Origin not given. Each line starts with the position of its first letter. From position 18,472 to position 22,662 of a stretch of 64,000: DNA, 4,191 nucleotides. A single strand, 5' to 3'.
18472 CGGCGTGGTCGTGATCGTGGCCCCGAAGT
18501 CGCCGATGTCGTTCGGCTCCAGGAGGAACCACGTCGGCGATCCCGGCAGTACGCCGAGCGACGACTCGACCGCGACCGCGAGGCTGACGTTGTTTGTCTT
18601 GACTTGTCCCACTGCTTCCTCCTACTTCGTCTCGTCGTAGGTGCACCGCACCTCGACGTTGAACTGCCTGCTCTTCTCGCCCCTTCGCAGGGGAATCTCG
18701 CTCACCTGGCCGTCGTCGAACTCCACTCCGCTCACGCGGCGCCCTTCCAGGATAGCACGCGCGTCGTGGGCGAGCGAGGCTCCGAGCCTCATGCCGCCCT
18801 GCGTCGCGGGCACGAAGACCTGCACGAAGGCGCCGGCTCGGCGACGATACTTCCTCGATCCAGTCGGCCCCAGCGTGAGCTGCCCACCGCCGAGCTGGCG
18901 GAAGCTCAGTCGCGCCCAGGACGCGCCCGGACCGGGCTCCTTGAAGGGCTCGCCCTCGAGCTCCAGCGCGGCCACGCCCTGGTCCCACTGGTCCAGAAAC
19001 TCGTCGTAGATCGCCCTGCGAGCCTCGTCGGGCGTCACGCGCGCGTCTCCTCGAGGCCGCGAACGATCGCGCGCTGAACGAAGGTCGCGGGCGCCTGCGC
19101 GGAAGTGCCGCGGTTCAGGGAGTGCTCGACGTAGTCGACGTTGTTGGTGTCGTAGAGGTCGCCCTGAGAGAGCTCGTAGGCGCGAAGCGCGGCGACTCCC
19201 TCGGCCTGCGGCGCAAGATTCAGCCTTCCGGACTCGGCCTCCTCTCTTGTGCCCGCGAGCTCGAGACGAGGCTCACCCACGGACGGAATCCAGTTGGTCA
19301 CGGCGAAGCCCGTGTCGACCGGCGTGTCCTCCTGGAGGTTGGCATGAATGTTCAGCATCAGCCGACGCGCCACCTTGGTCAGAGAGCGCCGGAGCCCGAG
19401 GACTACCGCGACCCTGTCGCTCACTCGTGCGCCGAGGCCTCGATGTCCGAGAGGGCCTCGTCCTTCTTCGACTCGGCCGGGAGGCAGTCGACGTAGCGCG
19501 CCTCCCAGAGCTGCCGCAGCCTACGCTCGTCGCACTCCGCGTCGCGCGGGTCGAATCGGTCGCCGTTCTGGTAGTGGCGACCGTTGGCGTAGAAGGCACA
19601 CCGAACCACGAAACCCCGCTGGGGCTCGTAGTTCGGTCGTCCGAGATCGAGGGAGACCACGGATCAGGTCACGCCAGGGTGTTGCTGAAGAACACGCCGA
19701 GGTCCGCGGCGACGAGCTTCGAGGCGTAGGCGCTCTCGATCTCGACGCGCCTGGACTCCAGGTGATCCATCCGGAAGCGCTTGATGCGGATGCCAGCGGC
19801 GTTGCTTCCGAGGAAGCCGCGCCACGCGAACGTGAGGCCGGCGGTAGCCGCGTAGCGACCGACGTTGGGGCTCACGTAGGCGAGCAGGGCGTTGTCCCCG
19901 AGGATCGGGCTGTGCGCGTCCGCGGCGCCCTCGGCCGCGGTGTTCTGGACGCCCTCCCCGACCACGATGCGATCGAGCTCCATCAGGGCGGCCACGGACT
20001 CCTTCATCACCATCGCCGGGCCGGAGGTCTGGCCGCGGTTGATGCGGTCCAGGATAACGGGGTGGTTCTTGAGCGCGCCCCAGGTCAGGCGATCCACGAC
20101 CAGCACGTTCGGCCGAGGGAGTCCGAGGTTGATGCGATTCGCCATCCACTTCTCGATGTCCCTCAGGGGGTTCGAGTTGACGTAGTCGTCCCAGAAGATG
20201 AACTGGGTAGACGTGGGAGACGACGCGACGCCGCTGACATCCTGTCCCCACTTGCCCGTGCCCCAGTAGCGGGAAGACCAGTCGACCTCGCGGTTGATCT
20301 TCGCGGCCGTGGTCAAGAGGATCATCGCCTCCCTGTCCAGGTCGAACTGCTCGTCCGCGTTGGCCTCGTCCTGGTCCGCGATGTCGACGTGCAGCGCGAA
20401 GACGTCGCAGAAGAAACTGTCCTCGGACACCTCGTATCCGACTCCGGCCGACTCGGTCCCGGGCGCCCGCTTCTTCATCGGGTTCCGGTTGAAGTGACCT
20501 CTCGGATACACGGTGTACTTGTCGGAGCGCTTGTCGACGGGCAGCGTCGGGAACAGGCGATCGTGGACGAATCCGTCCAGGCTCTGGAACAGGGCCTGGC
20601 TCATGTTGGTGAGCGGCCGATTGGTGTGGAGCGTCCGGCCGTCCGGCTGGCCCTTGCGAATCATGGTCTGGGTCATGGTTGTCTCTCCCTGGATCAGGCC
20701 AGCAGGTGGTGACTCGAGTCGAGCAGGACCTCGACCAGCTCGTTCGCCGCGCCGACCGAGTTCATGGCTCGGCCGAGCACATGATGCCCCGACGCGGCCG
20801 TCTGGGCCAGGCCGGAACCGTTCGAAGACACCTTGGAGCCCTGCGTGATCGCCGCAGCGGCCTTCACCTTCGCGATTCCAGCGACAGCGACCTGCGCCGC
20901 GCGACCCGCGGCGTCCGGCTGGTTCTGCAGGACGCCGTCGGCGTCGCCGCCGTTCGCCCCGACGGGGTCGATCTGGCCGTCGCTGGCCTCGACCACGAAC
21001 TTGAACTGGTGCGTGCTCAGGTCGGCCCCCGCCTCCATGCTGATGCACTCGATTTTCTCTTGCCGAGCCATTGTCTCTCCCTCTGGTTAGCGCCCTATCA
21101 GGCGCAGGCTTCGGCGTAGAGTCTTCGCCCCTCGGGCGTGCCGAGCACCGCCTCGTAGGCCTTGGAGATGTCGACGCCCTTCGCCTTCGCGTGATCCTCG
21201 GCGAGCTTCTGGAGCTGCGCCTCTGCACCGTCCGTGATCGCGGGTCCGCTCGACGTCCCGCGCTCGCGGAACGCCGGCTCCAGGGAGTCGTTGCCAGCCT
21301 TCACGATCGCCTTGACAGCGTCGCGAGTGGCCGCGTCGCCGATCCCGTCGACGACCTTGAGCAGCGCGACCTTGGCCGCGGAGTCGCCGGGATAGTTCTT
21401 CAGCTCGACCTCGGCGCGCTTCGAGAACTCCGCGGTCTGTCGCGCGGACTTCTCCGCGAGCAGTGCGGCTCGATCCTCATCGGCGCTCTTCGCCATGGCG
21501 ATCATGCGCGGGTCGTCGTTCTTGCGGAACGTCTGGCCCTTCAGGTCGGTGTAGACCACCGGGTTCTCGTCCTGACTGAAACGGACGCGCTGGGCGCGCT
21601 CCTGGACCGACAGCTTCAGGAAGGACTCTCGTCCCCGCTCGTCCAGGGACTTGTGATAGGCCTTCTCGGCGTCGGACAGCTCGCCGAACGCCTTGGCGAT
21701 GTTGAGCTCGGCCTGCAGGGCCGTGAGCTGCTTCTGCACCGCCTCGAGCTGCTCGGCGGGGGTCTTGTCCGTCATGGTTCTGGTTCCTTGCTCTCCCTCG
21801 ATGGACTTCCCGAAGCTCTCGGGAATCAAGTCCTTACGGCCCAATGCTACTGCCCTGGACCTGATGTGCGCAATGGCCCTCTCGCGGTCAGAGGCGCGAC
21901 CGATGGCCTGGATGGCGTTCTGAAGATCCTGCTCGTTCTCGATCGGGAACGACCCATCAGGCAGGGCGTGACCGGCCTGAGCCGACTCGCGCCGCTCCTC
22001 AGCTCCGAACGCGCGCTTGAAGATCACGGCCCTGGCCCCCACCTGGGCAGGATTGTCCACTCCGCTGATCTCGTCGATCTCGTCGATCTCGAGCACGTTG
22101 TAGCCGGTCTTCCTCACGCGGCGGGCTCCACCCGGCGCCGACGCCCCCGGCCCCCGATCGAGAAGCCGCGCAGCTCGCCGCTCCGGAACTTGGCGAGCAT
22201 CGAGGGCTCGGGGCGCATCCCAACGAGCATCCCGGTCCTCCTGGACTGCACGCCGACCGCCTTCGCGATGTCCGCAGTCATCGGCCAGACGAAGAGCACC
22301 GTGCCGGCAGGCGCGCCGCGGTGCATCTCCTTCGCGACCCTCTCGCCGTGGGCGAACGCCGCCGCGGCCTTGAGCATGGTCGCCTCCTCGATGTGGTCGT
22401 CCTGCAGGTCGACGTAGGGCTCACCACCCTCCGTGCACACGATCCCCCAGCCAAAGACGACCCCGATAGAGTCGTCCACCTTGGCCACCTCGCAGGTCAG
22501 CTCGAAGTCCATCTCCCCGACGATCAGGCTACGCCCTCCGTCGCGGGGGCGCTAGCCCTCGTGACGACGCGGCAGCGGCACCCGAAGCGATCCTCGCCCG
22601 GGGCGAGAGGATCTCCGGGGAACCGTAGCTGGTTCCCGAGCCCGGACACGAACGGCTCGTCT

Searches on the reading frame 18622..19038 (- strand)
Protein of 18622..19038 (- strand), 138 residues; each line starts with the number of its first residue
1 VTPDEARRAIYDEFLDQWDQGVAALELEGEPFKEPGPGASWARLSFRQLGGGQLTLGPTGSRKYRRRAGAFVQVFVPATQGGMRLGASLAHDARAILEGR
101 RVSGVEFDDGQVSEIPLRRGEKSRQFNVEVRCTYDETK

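Call 113: search_protein_families(library=phrogs, proteins=[window:18622-19038:-], max_evalue=0.001)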
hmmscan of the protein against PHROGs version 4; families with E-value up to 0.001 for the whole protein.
window:18622-19038:- (138 aa): 1 family
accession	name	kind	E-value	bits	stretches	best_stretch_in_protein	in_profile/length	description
phrog_179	-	connector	6.8e-16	59.2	1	1-137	16-151/162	tail terminator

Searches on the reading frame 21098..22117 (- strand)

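Call 7: search_protein_families(library=phrogs, proteins=[window:21098-22117:-], max_evalue=0.01)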
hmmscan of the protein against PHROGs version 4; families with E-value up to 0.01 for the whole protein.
window:21098-22117:- (339 aa): 2 families
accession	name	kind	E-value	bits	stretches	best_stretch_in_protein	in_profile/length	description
phrog_24785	-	unknown function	5.1e-53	181.7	2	83-337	116-368/370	-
phrog_19463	-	unknown function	1.8e-11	45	1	135-332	221-410/419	-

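Call 8: search_protein_families(library=pfam, proteins=[window:21098-22117:-], max_evalue=0.01)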
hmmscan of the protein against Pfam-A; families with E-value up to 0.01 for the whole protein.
window:21098-22117:- (339 aa): 0 families

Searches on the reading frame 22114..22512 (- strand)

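Call 7: search_protein_families(library=phrogs, proteins=[window:22114-22512:-], max_evalue=0.01)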
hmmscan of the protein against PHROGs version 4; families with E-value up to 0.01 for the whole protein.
window:22114-22512:- (132 aa): 1 family
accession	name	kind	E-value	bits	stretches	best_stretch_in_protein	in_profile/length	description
phrog_1530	-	other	1.4e-20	74.9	1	8-127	238-353/379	DNA methyltransferase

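Call 8: search_protein_families(library=pfam, proteins=[window:22114-22512:-], max_evalue=0.01)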
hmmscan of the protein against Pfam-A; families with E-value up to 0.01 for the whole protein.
window:22114-22512:- (132 aa): 1 family
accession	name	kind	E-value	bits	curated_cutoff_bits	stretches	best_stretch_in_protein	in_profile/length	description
PF14550.11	Peptidase_S78_2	-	3.8e-05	24.1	24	1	8-124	4-123/126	Putative phage serine protease XkdF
